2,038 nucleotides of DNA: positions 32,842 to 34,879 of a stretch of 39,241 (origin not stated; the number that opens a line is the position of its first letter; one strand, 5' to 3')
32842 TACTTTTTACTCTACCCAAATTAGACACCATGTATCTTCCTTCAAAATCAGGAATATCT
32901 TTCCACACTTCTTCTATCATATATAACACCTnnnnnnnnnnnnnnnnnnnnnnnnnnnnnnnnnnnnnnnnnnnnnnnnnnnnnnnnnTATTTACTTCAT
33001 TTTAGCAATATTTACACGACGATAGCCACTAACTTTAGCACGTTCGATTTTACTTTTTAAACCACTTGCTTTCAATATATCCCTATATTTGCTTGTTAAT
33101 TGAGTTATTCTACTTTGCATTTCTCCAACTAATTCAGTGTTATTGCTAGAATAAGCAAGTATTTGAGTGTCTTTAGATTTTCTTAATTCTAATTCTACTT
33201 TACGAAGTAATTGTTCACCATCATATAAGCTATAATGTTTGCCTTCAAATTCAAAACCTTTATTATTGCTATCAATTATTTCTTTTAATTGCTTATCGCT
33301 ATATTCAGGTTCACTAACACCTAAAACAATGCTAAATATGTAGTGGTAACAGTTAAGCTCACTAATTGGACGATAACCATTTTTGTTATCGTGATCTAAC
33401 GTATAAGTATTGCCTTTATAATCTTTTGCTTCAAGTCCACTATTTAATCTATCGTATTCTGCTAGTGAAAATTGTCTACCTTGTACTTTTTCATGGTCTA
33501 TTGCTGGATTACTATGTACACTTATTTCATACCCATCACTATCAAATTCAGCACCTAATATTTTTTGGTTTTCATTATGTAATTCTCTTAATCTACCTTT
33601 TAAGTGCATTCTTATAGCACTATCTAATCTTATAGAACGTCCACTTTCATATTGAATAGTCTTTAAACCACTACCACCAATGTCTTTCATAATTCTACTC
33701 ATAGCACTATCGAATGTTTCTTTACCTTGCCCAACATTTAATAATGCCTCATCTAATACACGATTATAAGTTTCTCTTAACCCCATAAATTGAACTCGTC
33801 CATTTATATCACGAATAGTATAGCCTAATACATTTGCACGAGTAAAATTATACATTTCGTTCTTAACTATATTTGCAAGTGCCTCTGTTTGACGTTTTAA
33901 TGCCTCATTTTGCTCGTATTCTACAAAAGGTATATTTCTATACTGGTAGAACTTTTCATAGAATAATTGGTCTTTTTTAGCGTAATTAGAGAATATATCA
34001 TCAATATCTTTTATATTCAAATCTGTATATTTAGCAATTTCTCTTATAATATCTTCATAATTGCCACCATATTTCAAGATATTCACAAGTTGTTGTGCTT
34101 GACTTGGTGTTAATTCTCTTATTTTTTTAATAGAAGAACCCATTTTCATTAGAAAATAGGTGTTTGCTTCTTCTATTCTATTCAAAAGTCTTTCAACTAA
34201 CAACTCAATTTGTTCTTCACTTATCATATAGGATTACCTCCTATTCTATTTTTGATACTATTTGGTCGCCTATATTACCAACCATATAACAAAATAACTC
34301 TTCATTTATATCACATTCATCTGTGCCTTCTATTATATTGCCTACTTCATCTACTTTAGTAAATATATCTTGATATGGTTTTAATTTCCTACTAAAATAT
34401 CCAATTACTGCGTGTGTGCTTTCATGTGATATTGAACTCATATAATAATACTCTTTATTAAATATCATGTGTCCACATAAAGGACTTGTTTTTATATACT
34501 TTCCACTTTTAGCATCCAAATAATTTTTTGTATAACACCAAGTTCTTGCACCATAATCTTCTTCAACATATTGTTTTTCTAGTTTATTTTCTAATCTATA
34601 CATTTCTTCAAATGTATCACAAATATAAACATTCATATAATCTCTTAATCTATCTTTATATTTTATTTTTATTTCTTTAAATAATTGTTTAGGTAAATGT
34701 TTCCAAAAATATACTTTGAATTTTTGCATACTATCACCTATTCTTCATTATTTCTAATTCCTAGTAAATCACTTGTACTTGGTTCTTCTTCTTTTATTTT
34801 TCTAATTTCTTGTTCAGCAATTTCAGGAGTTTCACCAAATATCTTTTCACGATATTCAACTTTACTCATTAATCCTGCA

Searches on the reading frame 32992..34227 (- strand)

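Call 8: search_protein_families(library=phrogs, proteins=[window:32992-34227:-], max_evalue=0.001)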
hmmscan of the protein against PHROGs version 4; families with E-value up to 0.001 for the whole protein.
window:32992-34227:- (411 aa): 1 family
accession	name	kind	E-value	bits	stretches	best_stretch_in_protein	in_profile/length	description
phrog_581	-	head and packaging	7.5e-38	131.9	1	1-404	19-386/564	minor head protein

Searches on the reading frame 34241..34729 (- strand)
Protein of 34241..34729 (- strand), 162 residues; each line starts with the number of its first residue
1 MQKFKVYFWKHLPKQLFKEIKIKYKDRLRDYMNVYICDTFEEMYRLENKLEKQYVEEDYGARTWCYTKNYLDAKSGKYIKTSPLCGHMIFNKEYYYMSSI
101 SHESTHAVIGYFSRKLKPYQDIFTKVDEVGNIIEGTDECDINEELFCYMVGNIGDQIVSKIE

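Call 8: search_protein_families(library=phrogs, proteins=[window:34241-34729:-], max_evalue=0.001)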
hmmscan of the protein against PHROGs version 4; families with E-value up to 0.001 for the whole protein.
window:34241-34729:- (162 aa): 1 family
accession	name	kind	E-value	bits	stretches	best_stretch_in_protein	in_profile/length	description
phrog_1365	-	unknown function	3.4e-08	34.5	1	30-114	14-88/127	-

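Call 77: search_protein_families(library=pfam, proteins=[window:34241-34729:-], max_evalue=0.01)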
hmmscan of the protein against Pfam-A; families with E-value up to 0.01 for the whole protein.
window:34241-34729:- (162 aa): 0 families
